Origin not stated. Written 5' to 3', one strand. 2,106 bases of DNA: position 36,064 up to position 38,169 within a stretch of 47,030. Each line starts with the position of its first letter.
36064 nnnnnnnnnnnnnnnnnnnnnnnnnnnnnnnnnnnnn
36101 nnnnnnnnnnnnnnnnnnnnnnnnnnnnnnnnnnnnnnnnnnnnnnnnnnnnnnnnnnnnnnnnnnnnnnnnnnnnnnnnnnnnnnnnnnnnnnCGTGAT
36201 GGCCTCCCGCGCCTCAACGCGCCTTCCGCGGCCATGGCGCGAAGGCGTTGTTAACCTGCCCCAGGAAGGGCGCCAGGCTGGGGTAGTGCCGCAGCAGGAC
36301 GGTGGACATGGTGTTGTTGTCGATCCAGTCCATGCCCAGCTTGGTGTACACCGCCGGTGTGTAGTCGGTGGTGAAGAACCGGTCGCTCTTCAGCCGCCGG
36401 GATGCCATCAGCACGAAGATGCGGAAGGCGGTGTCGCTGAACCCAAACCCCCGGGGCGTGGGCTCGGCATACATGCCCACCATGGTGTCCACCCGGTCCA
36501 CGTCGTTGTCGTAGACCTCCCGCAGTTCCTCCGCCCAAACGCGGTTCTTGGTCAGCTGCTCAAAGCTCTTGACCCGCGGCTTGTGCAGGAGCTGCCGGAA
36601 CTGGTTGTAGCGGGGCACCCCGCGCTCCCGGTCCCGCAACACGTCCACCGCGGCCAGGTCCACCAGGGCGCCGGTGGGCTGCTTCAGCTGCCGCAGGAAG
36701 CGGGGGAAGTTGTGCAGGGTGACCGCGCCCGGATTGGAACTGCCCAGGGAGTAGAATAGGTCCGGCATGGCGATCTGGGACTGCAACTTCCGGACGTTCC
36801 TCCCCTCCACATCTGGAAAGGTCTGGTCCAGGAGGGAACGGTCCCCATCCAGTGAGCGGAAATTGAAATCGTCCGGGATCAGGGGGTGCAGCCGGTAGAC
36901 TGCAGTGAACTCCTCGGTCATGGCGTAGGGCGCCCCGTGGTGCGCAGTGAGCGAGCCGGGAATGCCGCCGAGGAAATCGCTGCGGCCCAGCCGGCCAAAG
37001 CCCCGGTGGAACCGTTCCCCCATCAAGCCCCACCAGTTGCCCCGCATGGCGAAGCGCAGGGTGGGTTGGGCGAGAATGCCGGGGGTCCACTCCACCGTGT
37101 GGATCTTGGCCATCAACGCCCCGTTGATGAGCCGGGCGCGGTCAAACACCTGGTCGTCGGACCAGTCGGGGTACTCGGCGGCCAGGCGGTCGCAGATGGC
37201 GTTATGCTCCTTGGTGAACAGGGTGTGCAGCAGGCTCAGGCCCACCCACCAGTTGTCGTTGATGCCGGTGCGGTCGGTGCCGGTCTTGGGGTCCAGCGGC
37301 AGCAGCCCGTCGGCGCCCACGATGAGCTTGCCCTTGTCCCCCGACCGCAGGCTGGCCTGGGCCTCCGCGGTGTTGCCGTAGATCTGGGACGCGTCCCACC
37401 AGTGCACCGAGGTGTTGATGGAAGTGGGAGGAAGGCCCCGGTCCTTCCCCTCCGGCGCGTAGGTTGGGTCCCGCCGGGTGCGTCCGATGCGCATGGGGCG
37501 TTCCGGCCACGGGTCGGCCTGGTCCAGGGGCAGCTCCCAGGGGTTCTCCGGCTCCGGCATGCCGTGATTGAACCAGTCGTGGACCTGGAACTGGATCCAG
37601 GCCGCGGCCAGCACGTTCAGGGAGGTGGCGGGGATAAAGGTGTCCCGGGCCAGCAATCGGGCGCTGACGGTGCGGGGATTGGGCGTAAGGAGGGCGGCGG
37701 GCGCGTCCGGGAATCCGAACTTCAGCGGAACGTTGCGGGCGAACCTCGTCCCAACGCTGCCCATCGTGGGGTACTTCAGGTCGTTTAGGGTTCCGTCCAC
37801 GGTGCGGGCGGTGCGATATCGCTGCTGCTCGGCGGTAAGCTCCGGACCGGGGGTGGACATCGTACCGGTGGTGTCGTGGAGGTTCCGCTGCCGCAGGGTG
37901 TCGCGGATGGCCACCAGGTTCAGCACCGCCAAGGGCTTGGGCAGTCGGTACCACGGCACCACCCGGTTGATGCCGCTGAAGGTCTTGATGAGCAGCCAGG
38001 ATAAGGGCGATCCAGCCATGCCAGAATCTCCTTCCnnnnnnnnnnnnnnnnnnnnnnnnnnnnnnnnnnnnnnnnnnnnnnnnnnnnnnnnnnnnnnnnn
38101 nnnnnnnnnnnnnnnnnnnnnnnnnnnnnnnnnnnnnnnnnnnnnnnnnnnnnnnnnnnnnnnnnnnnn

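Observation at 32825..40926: Candidate bacterial oxylipin / lipid-peroxide pathway: OYE, dihaem CCP-like cytochrome, COX/alpha-DOX-like dioxygenase, membrane protein, plus split patatin lipase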

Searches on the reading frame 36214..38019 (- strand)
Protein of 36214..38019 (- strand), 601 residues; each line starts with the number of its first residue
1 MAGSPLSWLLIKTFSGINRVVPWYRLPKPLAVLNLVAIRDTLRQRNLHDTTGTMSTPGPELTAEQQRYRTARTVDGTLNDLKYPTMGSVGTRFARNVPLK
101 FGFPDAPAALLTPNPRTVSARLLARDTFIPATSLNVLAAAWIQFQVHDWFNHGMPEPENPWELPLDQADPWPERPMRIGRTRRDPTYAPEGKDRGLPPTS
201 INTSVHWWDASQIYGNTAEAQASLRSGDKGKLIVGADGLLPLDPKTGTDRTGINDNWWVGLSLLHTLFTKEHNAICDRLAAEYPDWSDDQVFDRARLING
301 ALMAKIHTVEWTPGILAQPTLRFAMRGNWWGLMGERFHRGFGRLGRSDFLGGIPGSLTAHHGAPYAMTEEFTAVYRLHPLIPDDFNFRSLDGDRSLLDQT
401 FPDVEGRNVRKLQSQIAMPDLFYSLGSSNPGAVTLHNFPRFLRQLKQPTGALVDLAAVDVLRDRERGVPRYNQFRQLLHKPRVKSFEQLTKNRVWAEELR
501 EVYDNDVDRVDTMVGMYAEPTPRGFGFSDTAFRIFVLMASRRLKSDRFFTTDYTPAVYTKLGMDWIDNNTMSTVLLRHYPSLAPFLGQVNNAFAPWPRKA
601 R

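Call 3: search_protein_families(library=pfam, proteins=[window:36214-38019:-], max_evalue=0.01)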
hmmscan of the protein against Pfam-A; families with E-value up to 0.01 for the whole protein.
window:36214-38019:- (601 aa): 1 family
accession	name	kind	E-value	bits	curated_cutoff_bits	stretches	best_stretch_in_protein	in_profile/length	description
PF03098.20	An_peroxidase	-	7.9e-111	371.6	25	1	72-582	2-522/530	Animal haem peroxidase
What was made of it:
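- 36214..38019 (-): Fatty-acid alpha-dioxygenase orthologue (601 aa). An_peroxidase 8e-111 (call 3).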

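Call 4: search_protein_families(library=ncbifam, proteins=[window:36214-38019:-], max_evalue=0.01)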
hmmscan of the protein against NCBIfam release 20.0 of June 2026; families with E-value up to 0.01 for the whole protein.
window:36214-38019:- (601 aa): 0 families

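Call 13: find_homologous_proteins(query=window:36214-38016:-, max_evalue=1e-10)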
Query window:36214-38016:- (600 aa): 7995 proteins with E <= 1e-10 among 8000 candidates; the best 120 are listed.
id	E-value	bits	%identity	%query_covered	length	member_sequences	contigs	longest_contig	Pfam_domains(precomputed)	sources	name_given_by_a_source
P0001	0.0e+0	1409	100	100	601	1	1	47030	PF03098.21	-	-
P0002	5.3e-286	968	69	100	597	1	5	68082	PF03098.21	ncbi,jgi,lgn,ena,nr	ncbi:MAG: peroxidase [SAR202 cluster bacterium]|nr:peroxidase [SAR202 cluster bacterium]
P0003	1.7e-279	947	67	97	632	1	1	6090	PF12732.13,PF03098.21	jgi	jgi:hypothetical protein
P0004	1.9e-279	947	67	100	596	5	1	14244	PF03098.21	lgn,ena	-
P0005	1.7e-276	937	67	98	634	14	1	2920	PF12732.13,PF03098.21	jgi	jgi:Animal haem peroxidase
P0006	6.9e-260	882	62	100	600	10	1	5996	PF03098.21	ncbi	-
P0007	3.0e-258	877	63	100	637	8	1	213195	PF03098.21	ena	-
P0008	5.7e-258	876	63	99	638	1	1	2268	PF03098.21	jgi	jgi:hypothetical protein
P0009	1.6e-257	874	62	100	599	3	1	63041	PF03098.21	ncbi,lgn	ncbi:MAG: peroxidase family protein [Dehalococcoidia bacterium]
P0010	1.4e-253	861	59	99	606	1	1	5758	PF03098.21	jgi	jgi:Animal haem peroxidase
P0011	1.4e-252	858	61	98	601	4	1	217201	PF03098.21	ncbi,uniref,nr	ncbi:peroxidase family protein [Dictyobacter formicarum]|uniref:peroxidase family protein n=1 Tax=Di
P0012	3.5e-251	853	62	100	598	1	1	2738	PF03098.21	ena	-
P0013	2.4e-250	850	63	97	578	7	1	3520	PF03098.21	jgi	jgi:hypothetical protein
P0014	4.5e-250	850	61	99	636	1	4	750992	PF03098.21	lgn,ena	-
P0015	4.8e-250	849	59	99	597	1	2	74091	PF03098.21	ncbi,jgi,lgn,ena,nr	ncbi:MAG TPA: peroxidase family protein [Chthonomonadaceae bacterium]|nr:peroxidase family protein [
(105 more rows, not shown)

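Call 15: find_encoding_contigs(protein=P0002, flank=10000, max_places=3)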
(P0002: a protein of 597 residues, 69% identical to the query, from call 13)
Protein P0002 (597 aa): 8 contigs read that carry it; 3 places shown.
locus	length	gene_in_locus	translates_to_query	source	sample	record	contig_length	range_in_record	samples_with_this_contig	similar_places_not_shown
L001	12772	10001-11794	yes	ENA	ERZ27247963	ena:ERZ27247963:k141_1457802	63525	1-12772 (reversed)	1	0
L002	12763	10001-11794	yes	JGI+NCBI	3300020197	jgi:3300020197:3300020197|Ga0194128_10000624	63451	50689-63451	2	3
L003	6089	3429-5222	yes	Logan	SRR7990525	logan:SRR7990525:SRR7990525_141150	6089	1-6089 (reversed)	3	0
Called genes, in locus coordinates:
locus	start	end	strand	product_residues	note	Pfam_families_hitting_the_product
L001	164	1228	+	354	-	PF01628:HrcA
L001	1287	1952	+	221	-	-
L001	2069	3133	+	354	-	PF21016:RlmN_N, PF04055:Radical_SAM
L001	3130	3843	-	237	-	PF13091:PLDc_2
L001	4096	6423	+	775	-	PF01315:Ald_Xan_dh_C, PF02738:MoCoBD_1, PF20256:MoCoBD_2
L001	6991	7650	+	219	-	PF00724:Oxidored_FMN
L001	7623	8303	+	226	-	-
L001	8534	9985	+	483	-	PF00034:Cytochrom_C (faint), PF13442:Cytochrome_CBB3 (weak), PF21419:RoxA-like_Cyt-c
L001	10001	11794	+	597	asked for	PF03098:An_peroxidase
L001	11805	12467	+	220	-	-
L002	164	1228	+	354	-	PF01628:HrcA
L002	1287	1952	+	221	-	-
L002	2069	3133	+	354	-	PF21016:RlmN_N, PF04055:Radical_SAM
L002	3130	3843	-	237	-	PF13091:PLDc_2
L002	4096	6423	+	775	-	PF01315:Ald_Xan_dh_C, PF02738:MoCoBD_1, PF20256:MoCoBD_2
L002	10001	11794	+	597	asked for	PF03098:An_peroxidase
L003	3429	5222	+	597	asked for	PF03098:An_peroxidase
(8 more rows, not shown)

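Call 16: find_related_loci(query=A1, collection=genome_contigs, flank=10000)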
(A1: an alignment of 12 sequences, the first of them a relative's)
Query A1 (601 aa) in genome_contigs; peptide patterns used: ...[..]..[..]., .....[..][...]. (x = any residue, [..] = any of these).
599 stretches matched a pattern (row limit reached: there are more); 597 encode a relative of the query (tblastn E <= 1e-3); the best 80 are kept; 80 distinct loci.
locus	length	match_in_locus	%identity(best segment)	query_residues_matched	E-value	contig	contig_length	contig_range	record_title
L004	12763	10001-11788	69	1-599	0e+0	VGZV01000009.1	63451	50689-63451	MAG: SAR202 cluster bacterium isolate K_DeepCast_65m_m2_033 K_DeepCast_65m_m2_033_Ga0194128_10000624, whole genome shotg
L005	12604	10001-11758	59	10-598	0e+0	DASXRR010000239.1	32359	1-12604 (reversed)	MAG TPA_asm: Chloroflexota bacterium isolate SMAG_U4645 k141_2540847, whole genome shotgun sequence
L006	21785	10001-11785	60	4-601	0e+0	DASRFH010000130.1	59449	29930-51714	MAG TPA_asm: Chloroflexota bacterium isolate SMAG_U10027 k141_1402691, whole genome shotgun sequence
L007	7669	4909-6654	59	17-600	0e+0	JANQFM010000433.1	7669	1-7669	MAG: Acidobacteria bacterium isolate PL23a_bin.88 k99_692453, whole genome shotgun sequence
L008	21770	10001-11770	59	9-598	0e+0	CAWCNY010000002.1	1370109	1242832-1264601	MAG: uncultured Chloroflexia bacterium isolate MFD04944.bin.1.43 genome assembly, contig: contig_28110, whole genome sho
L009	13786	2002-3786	58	1-596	0e+0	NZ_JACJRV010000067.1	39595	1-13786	Nostoc sp. FACHB-152 contig67, whole genome shotgun sequence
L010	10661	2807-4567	59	15-596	0e+0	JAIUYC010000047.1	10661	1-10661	MAG: Coleofasciculus sp. S288 contig-91_4132, whole genome shotgun sequence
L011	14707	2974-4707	57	17-597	0e+0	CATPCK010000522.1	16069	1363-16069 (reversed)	MAG: uncultured Ktedonobacteraceae bacterium isolate S106_Bin_5 genome assembly, contig: S106_000000018145, whole genome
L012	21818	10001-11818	57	4-596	0e+0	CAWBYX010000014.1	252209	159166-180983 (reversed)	MAG: uncultured Verrucomicrobiae bacterium isolate MFD00964.bin.1.257 genome assembly, contig: contig_2907, whole genome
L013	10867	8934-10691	58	1-596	0e+0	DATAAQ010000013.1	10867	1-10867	MAG TPA_asm: Gaiellaceae bacterium isolate SMAG_U6676 k141_562562, whole genome shotgun sequence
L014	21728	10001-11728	58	19-598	0e+0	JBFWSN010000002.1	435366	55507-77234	MAG: Dehalococcoidia bacterium isolate CA_2019_TPBF_24 NODE_171_length_435366_cov_8.325015_TPBF, whole genome shotgun se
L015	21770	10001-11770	58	12-598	0e+0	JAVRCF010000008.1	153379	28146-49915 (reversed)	MAG: Aulosira sp. DedQUE10 contig_8, whole genome shotgun sequence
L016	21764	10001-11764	58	4-596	0e+0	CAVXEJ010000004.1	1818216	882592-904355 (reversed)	MAG: uncultured Actinomycetes bacterium isolate MFD02242.bin.2.95 genome assembly, contig: contig_7657, whole genome sho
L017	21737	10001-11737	58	17-598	0e+0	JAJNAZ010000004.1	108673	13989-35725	MAG: Solirubrobacterales bacterium isolate C_No_T20_A_bin.54 scaffold_73, whole genome shotgun sequence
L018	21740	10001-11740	57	16-598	0e+0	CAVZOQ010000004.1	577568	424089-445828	MAG: uncultured Actinomycetes bacterium isolate MFD02840.bin.2.33 genome assembly, contig: contig_4276, whole genome sho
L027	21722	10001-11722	58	22-596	0e+0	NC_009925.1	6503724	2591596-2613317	Acaryochloris marina MBIC11017, complete sequence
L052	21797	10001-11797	55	6-598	0e+0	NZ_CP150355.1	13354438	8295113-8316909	Sorangium sp. So ce1000 chromosome, complete genome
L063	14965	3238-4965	53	17-600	0e+0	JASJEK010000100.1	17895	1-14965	MAG: Xenococcaceae cyanobacterium MO_234.B1 MO_234.c_696, whole genome shotgun sequence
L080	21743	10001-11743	52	10-596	0e+0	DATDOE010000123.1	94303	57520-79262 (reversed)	MAG TPA_asm: Vicinamibacterales bacterium isolate SMAG_U7885 k141_725336, whole genome shotgun sequence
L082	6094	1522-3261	54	10-596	0e+0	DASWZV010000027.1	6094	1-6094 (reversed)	MAG TPA_asm: Vicinamibacterales bacterium isolate SMAG_U3748 k141_3672396, whole genome shotgun sequence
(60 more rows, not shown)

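Call 26: search_solved_structures(query=window:36214-38016:-, max_evalue=0.00001, show_alignments=1)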
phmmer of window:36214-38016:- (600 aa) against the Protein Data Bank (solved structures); distinct sequences matched with E-value up to 0.00001: 64 (the best 60 are shown).
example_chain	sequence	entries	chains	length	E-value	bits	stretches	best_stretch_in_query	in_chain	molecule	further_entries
4kvj_A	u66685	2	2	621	2.7e-118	399.3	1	20-596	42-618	Fatty acid alpha-oxidase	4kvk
4kvl_A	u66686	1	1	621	9.7e-118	397.4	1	20-596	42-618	Fatty acid alpha-oxidase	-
4hhr_A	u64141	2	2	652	5.2e-117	395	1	8-596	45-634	Alpha-dioxygenase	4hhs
8s6c_A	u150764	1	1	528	2.8e-25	92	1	71-317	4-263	Lactoperoxidase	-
6erc_A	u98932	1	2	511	4.3e-19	71.6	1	71-315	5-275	Peroxinectin A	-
7jxt_A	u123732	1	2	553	1.9e-13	52.9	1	259-305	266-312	Prostaglandin G/H synthase 1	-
6y3c_A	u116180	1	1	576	2.5e-13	52.6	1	259-305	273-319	Prostaglandin G/H synthase 1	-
5u6x_A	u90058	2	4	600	2.8e-13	52.4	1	259-305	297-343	Prostaglandin G/H synthase 1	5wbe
1u67_A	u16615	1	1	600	5.1e-13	51.5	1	259-305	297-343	Prostaglandin G/H synthase 1 precursor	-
8ogi_B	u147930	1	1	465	5.7e-13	51.3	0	260-322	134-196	Eosinophil peroxidase heavy chain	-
1ebv_A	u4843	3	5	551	6.1e-13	51.3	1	259-305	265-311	PROSTAGLANDIN H2 SYNTHASE | PROSTAGLANDIN H2 SYNTHASE-1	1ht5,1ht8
3n8w_B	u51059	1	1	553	6.1e-13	51.2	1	259-305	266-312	Prostaglandin G/H synthase 1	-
1diy_A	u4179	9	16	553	6.2e-13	51.2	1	259-305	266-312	PROSTAGLANDIN H2 SYNTHASE-1 | Prostaglandin G/H synthase 1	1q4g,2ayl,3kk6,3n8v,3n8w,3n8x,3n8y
4o1z_A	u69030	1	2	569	6.9e-13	51.1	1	259-305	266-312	Prostaglandin G/H synthase 1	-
1fe2_A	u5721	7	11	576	7.4e-13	51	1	259-305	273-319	PROSTAGLANDIN ENDOPEROXIDE H SYNTHASE-1 | PROSTAGLANDIN H2 SYNTHASE-1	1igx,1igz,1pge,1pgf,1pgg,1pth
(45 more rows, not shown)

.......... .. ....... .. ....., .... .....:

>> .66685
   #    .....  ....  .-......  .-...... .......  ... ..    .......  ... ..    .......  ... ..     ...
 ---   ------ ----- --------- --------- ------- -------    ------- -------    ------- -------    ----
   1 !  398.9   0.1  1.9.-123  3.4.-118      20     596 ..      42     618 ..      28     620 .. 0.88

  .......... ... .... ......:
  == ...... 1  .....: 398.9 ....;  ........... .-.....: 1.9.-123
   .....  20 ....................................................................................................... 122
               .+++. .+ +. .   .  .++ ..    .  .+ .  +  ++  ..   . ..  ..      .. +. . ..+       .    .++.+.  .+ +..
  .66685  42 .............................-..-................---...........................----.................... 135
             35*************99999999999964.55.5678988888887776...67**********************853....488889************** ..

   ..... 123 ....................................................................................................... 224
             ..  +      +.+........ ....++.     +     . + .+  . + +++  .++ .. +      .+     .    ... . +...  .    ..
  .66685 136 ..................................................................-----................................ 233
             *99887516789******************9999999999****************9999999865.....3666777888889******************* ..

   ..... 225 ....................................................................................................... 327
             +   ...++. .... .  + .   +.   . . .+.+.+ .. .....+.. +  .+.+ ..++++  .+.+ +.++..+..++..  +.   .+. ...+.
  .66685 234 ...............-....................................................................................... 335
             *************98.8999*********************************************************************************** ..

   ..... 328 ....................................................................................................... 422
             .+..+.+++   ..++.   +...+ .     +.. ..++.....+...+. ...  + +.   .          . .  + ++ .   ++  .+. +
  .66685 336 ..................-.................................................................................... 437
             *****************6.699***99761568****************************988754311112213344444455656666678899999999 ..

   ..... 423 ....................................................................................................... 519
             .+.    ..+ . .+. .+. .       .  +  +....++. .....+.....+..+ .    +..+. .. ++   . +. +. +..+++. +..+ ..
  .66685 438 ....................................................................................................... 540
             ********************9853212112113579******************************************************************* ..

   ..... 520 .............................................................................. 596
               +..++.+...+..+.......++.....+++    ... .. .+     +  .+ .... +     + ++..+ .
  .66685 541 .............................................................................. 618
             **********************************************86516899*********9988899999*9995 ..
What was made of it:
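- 36214..38019 (-): Full-length match to rice and Arabidopsis aDOX structures at E 1e-117 to 1e-118, against COX 1e-13 (call 26).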

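Call 72: search_protein_families(library=padloc, proteins=[window:36214-38019:-], max_evalue=0.001)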
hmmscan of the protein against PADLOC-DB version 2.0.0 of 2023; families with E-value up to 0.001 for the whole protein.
window:36214-38019:- (601 aa): 0 families
